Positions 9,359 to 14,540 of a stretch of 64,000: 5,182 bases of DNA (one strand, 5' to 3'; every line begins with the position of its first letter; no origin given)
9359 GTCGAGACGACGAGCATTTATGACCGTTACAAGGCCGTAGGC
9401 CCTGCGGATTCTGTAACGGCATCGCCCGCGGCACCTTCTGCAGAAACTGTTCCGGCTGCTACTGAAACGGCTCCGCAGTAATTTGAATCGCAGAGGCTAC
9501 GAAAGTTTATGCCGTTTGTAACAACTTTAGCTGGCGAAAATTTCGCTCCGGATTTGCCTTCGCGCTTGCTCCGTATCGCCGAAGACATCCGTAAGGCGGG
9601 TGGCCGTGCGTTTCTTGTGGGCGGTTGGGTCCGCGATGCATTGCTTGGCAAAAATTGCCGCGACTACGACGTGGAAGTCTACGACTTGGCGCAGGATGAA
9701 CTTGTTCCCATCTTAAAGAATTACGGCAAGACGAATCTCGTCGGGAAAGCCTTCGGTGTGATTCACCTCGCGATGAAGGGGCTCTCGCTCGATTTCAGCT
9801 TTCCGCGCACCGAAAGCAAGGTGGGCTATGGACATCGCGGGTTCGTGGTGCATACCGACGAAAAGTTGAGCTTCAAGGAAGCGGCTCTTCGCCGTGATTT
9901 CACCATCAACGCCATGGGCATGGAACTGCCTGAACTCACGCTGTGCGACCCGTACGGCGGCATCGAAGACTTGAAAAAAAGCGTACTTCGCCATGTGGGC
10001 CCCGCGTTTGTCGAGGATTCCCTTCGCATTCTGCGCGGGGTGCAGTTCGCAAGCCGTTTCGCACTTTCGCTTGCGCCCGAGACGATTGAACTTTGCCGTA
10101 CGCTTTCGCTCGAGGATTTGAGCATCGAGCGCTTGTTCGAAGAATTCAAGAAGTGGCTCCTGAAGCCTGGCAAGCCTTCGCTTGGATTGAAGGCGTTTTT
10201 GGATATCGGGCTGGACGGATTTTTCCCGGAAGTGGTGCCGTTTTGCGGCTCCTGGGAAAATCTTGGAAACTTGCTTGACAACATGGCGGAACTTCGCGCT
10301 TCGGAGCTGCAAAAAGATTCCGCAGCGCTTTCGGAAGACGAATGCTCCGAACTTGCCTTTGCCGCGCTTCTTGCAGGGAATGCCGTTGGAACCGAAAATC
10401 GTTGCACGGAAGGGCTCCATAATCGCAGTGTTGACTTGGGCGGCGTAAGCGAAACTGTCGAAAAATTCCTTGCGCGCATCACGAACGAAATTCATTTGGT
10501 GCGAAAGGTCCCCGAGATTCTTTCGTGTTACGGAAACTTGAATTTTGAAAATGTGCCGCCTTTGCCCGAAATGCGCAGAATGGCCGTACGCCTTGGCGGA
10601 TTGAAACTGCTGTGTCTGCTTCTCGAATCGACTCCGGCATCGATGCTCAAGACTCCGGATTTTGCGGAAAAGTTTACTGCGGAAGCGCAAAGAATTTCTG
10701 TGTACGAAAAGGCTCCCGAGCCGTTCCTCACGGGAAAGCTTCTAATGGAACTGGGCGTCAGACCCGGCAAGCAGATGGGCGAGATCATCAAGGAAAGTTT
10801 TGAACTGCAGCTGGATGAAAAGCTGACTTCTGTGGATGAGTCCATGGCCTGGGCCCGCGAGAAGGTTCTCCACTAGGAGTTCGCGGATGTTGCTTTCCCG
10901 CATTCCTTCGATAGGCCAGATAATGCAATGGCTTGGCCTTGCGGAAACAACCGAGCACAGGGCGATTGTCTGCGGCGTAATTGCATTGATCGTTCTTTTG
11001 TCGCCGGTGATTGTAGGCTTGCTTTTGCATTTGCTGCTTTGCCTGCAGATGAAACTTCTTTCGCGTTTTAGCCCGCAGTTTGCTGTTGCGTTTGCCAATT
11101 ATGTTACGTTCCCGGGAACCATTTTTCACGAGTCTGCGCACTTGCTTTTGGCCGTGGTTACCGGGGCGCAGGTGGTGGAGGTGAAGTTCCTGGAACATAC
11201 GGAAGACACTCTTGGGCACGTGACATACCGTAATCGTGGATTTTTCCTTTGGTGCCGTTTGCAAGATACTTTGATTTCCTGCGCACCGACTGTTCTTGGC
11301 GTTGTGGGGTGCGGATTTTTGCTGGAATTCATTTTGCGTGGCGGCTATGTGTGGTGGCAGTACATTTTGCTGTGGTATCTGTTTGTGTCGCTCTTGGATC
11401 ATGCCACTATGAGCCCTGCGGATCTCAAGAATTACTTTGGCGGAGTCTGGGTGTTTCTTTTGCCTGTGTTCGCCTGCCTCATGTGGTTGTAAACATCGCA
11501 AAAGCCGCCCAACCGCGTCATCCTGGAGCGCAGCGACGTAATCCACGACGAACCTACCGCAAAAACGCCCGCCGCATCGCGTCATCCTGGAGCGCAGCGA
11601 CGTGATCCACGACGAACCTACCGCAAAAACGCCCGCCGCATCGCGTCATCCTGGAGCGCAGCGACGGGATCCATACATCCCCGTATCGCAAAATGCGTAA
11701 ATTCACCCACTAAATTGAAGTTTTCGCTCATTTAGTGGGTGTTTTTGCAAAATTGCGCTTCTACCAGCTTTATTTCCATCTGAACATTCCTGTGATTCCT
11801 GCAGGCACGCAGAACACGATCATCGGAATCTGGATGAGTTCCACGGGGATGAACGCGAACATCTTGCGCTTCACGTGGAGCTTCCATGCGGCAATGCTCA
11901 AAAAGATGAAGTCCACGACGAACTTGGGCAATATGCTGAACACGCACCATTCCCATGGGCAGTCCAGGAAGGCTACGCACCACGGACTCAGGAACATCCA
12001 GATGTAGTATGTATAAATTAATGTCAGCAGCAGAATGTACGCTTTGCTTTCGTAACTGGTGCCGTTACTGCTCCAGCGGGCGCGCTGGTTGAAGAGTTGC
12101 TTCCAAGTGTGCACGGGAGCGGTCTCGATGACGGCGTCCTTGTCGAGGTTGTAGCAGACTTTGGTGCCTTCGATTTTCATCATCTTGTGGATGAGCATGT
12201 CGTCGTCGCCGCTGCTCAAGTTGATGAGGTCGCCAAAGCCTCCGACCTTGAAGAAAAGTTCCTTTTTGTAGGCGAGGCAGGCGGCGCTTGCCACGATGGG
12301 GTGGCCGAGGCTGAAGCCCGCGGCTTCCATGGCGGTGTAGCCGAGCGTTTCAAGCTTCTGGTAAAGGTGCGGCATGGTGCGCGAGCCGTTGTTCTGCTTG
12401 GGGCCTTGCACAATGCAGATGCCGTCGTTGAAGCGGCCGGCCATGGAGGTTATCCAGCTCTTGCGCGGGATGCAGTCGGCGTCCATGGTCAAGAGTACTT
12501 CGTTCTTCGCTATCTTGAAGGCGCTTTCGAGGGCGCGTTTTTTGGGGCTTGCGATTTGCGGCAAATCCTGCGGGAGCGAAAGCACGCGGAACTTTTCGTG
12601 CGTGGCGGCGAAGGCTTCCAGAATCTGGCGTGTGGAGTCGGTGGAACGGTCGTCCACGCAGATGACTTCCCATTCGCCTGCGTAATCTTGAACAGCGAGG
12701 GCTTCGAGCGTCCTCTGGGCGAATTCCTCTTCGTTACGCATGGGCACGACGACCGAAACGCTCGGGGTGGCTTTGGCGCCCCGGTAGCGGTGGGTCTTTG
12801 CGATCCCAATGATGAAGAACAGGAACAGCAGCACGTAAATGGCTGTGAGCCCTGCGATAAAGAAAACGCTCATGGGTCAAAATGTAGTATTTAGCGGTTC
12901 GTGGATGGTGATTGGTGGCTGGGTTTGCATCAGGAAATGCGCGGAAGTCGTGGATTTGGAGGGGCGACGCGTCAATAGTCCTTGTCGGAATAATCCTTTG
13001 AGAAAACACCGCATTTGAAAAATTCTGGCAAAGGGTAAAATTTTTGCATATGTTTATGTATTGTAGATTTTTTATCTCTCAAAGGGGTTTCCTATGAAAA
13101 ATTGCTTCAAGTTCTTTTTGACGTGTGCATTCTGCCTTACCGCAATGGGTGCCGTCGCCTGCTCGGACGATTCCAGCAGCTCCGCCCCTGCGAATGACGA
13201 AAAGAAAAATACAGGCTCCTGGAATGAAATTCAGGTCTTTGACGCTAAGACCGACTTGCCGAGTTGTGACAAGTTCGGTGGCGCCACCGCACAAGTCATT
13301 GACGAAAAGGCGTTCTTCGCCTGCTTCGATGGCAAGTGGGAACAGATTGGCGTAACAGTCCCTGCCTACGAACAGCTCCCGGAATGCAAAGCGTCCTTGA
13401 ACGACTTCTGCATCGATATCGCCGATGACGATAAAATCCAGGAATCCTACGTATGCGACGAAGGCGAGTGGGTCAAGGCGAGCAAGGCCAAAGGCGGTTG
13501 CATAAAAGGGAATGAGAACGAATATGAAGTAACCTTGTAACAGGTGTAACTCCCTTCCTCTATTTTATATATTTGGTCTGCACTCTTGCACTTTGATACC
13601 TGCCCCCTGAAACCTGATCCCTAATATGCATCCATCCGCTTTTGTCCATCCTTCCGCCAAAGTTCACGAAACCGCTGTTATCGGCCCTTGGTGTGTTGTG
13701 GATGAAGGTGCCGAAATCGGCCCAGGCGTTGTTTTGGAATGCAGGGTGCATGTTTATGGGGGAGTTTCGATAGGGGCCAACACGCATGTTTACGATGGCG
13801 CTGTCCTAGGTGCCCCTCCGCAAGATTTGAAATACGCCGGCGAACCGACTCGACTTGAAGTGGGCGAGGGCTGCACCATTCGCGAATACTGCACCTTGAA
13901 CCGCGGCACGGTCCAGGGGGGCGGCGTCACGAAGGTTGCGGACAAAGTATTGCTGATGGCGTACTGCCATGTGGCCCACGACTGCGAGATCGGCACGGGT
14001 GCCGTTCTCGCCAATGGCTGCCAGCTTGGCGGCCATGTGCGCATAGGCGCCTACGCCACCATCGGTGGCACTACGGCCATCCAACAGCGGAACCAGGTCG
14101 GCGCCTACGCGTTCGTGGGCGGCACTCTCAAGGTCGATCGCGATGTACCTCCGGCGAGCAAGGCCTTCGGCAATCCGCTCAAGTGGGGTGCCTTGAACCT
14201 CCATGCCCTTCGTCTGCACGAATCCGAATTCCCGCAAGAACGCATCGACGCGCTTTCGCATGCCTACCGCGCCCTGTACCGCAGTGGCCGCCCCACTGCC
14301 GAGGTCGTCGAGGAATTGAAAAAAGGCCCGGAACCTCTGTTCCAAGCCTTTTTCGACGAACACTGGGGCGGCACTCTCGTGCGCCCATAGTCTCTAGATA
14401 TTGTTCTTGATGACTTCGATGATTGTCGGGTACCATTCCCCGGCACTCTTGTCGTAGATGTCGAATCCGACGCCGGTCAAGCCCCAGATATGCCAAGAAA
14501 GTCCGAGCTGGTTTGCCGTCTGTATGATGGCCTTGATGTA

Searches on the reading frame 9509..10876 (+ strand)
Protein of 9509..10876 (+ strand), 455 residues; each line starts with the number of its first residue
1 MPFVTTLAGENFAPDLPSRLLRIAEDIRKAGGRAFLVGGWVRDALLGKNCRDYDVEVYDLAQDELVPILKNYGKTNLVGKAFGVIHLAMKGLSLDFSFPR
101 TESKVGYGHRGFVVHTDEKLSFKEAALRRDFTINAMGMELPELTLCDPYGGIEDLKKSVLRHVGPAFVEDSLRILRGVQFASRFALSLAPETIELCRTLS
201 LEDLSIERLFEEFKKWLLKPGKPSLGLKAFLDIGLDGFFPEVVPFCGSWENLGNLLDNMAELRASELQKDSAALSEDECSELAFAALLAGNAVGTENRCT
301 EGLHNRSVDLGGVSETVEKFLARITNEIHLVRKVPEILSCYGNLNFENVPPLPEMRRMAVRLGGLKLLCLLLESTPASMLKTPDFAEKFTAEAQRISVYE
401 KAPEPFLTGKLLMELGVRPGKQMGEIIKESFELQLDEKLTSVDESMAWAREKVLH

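Call 7: search_protein_families(library=pfam, proteins=[window:9509-10876:+], max_evalue=0.001)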
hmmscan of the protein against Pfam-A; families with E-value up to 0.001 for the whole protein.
window:9509-10876:+ (455 aa): 2 families
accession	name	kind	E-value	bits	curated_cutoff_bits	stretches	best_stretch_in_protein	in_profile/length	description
PF01743.26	PolyA_pol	-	4e-22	79.3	23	1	34-161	1-126/126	Poly A polymerase head domain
PF12627.12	PolyA_pol_RNAbd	-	0.00022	21.4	22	1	187-242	3-60/64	Probable RNA and SrmB- binding site of polymerase A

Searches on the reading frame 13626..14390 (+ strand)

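Call 7: search_protein_families(library=pfam, proteins=[window:13626-14390:+], max_evalue=0.001)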
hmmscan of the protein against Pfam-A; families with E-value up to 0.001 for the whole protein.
window:13626-14390:+ (254 aa): 4 families
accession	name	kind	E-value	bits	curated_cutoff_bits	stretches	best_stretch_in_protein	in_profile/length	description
PF00132.30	Hexapep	-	4.6e-27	93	27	2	102-136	2-36/36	Bacterial transferase hexapeptide (six repeats)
PF13720.11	Acetyltransf_11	-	3.7e-09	37.3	24.5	1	173-233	1-59/82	Udp N-acetylglucosamine O-acyltransferase; Domain 2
PF25084.1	LbH_EIF2B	-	2e-06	28.2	54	0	79-145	41-104/105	EIF2B subunit epsilon LbH domain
PF24894.1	Hexapep_GlmU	-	0.00089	19.8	23.3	0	4-53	40-87/104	GlmU-like, C-terminal hexapeptide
